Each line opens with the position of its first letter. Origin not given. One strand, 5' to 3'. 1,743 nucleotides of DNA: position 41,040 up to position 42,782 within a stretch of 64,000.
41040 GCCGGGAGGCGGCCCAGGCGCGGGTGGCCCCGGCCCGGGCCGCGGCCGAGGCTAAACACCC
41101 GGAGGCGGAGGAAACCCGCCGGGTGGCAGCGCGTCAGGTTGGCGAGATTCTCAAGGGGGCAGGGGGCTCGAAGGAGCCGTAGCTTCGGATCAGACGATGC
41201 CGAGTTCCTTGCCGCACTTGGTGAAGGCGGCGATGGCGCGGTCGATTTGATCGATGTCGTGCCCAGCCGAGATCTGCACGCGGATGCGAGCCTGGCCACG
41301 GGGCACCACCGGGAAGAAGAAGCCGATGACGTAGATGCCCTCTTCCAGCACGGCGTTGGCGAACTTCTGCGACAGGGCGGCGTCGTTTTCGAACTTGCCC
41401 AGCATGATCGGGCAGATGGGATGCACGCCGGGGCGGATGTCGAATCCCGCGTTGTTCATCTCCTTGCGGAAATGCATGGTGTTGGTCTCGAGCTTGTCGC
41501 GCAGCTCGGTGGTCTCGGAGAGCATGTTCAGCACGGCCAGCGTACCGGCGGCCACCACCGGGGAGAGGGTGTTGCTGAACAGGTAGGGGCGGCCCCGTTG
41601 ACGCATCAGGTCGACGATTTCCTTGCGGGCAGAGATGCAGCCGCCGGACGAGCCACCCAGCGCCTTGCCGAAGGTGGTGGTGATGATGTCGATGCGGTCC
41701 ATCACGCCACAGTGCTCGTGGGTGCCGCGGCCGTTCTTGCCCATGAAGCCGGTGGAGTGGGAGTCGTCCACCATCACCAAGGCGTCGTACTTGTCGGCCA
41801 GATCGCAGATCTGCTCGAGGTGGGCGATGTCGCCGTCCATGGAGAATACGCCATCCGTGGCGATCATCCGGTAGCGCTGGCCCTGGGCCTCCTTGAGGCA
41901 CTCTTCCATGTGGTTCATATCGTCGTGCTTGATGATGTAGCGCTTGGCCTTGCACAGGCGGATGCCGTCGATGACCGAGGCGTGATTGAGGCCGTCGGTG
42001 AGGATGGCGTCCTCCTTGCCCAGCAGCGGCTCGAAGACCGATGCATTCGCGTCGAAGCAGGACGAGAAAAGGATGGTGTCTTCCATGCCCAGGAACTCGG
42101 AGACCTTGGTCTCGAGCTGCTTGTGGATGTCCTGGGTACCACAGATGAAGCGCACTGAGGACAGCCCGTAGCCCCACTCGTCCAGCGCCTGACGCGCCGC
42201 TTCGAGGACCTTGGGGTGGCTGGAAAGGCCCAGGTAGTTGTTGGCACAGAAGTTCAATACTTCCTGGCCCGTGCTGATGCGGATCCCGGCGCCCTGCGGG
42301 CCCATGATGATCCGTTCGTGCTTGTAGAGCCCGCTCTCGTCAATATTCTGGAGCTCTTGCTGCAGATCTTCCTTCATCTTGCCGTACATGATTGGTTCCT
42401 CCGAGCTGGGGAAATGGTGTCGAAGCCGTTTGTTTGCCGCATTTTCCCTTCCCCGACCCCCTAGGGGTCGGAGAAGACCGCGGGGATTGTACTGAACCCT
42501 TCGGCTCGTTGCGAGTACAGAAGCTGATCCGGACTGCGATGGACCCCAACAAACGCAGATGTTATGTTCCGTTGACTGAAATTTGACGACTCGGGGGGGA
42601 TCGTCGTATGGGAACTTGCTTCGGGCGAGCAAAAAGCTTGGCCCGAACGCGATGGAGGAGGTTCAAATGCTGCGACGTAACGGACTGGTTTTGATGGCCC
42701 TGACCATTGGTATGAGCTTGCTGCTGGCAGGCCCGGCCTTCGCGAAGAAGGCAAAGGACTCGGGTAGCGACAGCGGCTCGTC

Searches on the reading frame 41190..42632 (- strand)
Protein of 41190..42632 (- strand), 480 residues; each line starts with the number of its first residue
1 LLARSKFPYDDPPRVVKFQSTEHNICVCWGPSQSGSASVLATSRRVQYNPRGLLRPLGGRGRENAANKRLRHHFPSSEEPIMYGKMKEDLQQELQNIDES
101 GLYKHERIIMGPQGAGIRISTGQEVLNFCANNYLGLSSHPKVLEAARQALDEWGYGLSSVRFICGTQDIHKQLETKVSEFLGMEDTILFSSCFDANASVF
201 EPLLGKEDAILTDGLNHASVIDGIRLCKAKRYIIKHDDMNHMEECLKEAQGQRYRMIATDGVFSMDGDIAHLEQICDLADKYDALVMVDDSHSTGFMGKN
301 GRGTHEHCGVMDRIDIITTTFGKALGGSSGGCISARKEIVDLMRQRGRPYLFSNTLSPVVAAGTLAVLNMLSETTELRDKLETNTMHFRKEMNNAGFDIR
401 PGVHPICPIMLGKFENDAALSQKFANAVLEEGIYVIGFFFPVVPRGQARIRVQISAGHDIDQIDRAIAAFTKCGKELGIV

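Call 69: search_protein_families(library=pfam, proteins=[window:41190-42632:-], max_evalue=0.0001)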
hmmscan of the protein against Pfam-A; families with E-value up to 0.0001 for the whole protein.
window:41190-42632:- (480 aa): 3 families
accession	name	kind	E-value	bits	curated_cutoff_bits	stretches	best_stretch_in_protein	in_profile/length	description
PF00155.27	Aminotran_1_2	-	3.5e-65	221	19.7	1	124-469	2-360/361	Aminotransferase class I and II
PF00266.25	Aminotran_5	-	8.3e-07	28.7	21.5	1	166-294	41-180/371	Aminotransferase class-V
PF00464.25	SHMT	-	2.6e-06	26.8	27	1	227-350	142-260/399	Serine hydroxymethyltransferase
